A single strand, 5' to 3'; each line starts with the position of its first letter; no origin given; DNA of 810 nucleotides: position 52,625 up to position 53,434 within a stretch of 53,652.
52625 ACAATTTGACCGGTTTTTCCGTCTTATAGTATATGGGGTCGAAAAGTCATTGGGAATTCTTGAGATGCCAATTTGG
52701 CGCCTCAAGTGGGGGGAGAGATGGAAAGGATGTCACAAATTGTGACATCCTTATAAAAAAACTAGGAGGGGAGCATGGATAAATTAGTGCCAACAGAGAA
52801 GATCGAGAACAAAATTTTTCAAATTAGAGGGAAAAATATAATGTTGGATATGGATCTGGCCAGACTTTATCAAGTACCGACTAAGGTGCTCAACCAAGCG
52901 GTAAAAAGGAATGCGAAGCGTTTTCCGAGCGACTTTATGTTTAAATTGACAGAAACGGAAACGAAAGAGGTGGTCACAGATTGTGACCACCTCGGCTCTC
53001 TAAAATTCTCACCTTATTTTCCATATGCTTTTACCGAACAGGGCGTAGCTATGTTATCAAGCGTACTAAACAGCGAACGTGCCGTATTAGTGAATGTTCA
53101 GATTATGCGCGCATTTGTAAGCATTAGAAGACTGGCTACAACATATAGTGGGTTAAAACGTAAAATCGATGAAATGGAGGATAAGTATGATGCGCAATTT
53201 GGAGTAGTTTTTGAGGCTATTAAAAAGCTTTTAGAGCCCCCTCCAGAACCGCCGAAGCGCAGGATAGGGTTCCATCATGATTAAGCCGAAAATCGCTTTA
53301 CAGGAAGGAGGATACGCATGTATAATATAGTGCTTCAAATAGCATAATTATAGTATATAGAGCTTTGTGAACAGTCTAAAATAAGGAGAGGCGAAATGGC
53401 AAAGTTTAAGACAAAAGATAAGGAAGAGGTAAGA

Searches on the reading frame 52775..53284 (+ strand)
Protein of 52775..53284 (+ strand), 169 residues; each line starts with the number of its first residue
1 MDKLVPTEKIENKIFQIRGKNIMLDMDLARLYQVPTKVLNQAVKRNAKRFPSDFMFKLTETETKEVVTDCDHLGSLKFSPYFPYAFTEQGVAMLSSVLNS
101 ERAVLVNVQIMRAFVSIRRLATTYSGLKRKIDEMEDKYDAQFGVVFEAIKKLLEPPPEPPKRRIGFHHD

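Call 7: search_protein_families(library=pfam, proteins=[window:52775-53284:+], max_evalue=0.001)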
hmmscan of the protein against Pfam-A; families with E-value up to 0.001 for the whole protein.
window:52775-53284:+ (169 aa): 1 family
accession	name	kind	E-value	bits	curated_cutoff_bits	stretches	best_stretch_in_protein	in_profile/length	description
PF10543.14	ORF6N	-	8.2e-31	106.6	27.8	1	12-97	1-86/86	ORF6N domain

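Call 62: find_encoding_contigs(protein=window:52775-53284:+, flank=10000, max_places=2)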
Protein window:52775-53284:+ (169 aa): 4 contigs read that carry it; 2 places shown.
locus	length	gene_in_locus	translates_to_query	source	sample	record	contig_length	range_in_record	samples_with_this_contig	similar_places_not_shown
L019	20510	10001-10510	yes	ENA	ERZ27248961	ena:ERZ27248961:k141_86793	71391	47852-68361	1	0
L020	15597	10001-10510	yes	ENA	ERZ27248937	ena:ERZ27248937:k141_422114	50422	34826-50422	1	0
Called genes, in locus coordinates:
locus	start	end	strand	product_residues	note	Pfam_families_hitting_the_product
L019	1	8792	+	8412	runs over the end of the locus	-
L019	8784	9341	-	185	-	PF10469:AKAP7_NLS, PF13563:2_5_RNA_ligase2, PF02834:LigT_PEase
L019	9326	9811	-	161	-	PF02464:CinA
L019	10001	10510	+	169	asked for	PF10543:ORF6N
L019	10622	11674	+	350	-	PF00154:RecA_N, PF08423:Rad51, PF27531:MT3502_N (weak), PF21096:RecA_C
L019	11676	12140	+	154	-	PF21982:RecX_HTH1, PF02631:RecX_HTH2, PF21981:RecX_HTH3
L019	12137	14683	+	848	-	PF01411:tRNA-synt_2c, PF07973:tRNA_SAD, PF02272:DHHA1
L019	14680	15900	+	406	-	PF00815:Histidinol_dh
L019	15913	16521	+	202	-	PF00475:IGPD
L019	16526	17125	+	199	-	PF00117:GATase, PF07685:GATase_3, PF01174:SNO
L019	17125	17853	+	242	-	PF00977:His_biosynth, PF01207:Dus (faint)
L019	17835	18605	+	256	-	PF00977:His_biosynth, PF01207:Dus (faint), PF03060:NMO (faint), PF02581:TMP-TENI (faint)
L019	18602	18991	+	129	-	PF01502:PRA-CH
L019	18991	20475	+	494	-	PF04715:, PF00425:Chorismate_bind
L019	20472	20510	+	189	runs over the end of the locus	PF00117:GATase, PF07722:Peptidase_C26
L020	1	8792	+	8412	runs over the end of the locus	-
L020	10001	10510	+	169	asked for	PF10543:ORF6N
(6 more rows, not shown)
